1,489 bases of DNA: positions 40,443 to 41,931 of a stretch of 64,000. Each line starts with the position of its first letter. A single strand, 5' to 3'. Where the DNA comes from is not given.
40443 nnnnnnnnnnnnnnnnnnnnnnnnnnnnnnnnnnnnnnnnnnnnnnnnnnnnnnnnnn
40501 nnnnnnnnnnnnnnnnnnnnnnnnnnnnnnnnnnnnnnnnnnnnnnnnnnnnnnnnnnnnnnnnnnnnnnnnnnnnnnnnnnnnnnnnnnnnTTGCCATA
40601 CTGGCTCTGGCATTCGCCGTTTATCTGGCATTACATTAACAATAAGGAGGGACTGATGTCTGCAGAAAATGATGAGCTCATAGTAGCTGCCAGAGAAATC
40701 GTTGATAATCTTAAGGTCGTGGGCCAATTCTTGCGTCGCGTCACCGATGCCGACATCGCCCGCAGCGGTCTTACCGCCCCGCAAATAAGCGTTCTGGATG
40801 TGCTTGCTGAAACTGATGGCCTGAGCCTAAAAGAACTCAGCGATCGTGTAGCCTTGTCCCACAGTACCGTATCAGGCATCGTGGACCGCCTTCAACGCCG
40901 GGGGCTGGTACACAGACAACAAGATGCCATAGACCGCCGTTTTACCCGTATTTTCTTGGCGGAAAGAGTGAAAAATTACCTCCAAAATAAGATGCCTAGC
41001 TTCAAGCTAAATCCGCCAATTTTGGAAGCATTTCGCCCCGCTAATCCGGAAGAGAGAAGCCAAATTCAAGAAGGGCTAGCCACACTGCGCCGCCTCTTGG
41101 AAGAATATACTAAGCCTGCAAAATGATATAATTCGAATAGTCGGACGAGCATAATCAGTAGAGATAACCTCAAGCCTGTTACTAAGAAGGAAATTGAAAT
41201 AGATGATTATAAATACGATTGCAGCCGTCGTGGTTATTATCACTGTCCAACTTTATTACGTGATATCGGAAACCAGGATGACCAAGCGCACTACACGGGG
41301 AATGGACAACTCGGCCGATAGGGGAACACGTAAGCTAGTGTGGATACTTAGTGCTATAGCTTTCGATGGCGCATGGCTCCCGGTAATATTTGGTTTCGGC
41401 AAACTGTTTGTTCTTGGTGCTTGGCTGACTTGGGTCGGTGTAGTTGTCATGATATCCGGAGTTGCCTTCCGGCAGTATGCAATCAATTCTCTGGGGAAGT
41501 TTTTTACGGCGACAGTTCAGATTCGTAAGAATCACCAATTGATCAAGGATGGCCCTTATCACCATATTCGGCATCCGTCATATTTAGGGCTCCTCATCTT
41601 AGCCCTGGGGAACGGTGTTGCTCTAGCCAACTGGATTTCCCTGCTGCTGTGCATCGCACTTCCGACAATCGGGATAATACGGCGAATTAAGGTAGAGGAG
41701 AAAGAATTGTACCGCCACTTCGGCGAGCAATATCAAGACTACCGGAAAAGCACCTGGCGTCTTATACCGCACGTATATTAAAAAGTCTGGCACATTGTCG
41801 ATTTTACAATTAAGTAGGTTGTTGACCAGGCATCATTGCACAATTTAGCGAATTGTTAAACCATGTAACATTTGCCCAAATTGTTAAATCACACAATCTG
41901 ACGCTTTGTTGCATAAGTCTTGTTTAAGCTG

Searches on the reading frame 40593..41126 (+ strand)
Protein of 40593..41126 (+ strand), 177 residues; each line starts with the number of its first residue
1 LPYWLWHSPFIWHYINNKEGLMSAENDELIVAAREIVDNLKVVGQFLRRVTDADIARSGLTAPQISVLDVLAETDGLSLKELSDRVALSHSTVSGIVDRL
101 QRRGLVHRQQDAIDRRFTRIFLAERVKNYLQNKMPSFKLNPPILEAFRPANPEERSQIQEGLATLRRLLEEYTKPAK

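Call 3: search_protein_families(library=pfam, proteins=[window:40593-41126:+])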
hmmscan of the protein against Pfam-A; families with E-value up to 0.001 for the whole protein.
window:40593-41126:+ (177 aa): 11 families
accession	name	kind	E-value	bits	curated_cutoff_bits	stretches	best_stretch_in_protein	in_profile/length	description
PF01047.28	MarR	-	2.2e-14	53.5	24.6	1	60-116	1-57/59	MarR family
PF12802.13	MarR_2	-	3.5e-14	53.1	27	1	58-116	1-60/61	MarR family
PF09339.16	HTH_IclR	-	1.3e-08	34.9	22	1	66-109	7-51/52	IclR helix-turn-helix domain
PF13463.12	HTH_27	-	1e-07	32.6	22.2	1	60-121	1-63/68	Winged helix DNA-binding domain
PF13412.12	HTH_24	-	1.1e-07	31.7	21.9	1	65-106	6-47/48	Winged helix-turn-helix DNA-binding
PF01978.25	TrmB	-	1.4e-05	25.2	25.6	1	59-111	5-57/68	Sugar-specific transcriptional regulator TrmB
PF25212.1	HVO_A0114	-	4.8e-05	23.5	27.6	1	52-112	12-72/84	HVO_A0114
PF25213.1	HVO_A0261_N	-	0.00013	22.2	35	1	61-111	10-59/86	HVO_A0261 N-terminal domain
PF22381.2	Staph_reg_Sar_Rot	-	0.00043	20.8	27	1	59-129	11-81/85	Transcriptional regulator SarA/Rot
PF01325.25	Fe_dep_repress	-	0.00052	20.6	26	1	74-110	20-56/60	Iron dependent repressor, N-terminal DNA binding domain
PF12840.13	HTH_20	-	0.00071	19.9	27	0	66-108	8-50/51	Helix-turn-helix domain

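Call 4: search_protein_families(library=ncbifam, proteins=[window:40593-41126:+])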
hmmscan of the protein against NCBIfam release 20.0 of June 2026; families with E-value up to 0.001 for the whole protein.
window:40593-41126:+ (177 aa): 15 families
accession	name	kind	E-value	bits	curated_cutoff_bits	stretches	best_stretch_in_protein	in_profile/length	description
NF053777.1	Saro0803TransReg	equivalog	4.2e-11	42.7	200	1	54-132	29-107/140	Saro_0803 family transcriptional regulator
TIGR04472.1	reg_rSAM_mob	hypoth_equivalog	2.6e-10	40.5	240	1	62-131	31-100/141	radical SAM mobile pair system MarR family transcriptional regulator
NF041230.1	BagL_FevM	exception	8.2e-09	35.6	230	1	59-130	37-108/145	MarR family transcriptional regulator BagL/FevM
TIGR02337.1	HpaR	equivalog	8.7e-09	35.3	121.2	1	55-135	21-101/130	homoprotocatechuate degradation operon regulator HpaR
NF052638.1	TransRegOhrRVib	equivalog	4.1e-08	33.1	200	1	59-128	34-103/141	transcriptional regulator OhrR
NF045644.1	TransRegBhcR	equivalog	8.6e-06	25.2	350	1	65-110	29-74/267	HTH-type transcriptional regulator BhcR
NF053606.1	Sta1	subfamily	1.2e-05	25.3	80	1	59-116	17-74/100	Sta1 family transcriptional regulator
NF050133.1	TransRegFabT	equivalog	1.9e-05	25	200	1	64-172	31-137/138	fatty acid biosynthesis transcriptional regulator FabT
NF040939.2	trans_reg_lrs14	equivalog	2.1e-05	24.5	90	1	60-112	19-72/103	Lrs14 family HTH-type transcriptional regulator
NF053755.1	MsvR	equivalog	3.2e-05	23.7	220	1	65-166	16-116/236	transcriptional factor MsvR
NF008122.0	PRK10870.1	equivalog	4.3e-05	23.3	157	1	77-138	72-133/176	transcriptional repressor MprA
NF053814.1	teico_TcaR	equivalog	5.9e-05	23.2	170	1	58-133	34-111/151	MarR family transcriptional regulator TcaR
NF033788.1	HTH_metalloreg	subfamily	0.00025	20.8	55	1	65-112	14-61/77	metalloregulator ArsR/SmtB family transcription factor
TIGR01884.1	cas_HTH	subfamily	0.00056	19.4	60.2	1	52-110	132-190/202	CRISPR-associated CARF protein Csa3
TIGR01889.1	Staph_reg_Sar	paralog_domain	0.001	19.4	62.6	0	60-132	23-99/109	staphylococcal accessory regulator family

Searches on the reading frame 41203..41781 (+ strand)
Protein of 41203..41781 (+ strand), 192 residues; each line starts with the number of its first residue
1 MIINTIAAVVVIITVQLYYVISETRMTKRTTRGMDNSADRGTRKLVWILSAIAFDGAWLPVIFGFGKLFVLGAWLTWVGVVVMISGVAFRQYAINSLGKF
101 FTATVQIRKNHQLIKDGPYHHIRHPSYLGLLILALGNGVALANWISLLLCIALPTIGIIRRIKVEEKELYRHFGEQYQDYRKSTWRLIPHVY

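Call 3: search_protein_families(library=pfam, proteins=[window:41203-41781:+])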
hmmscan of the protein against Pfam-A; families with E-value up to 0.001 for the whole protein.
window:41203-41781:+ (192 aa): 4 families
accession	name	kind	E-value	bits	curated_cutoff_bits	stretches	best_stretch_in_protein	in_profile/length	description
PF04140.19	ICMT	-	2.3e-19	70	24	1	81-169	3-93/95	Isoprenylcysteine carboxyl methyltransferase (ICMT) family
PF04191.18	PEMT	-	1.1e-14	55.2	25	1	76-175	3-104/105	Phospholipid methyltransferase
PF06966.17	DUF1295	-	4.8e-05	23.4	20.4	1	45-184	89-235/235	Protein of unknown function (DUF1295)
PF01222.22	ERG4_ERG24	-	0.00023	20.5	27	1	89-192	328-432/432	Ergosterol biosynthesis ERG4/ERG24 family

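Call 4: search_protein_families(library=ncbifam, proteins=[window:41203-41781:+])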
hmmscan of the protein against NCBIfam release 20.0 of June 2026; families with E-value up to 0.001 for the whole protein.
window:41203-41781:+ (192 aa): 3 families
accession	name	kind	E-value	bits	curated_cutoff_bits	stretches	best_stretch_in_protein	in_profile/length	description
NF040696.1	isopcys_mtase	equivalog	2.5e-28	99.2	160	1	10-191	6-190/190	protein-S-isoprenylcysteine O-methyltransferase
NF045656.1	MeththiolMtaseMddA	equivalog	1e-09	38.1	270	1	73-189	126-238/238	methanethiol S-methyltransferase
TIGR04571.1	LmtA_Leptospira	exception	1.9e-06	27.8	325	1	80-190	54-165/252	lipid A Kdo2 1-phosphate O-methyltransferase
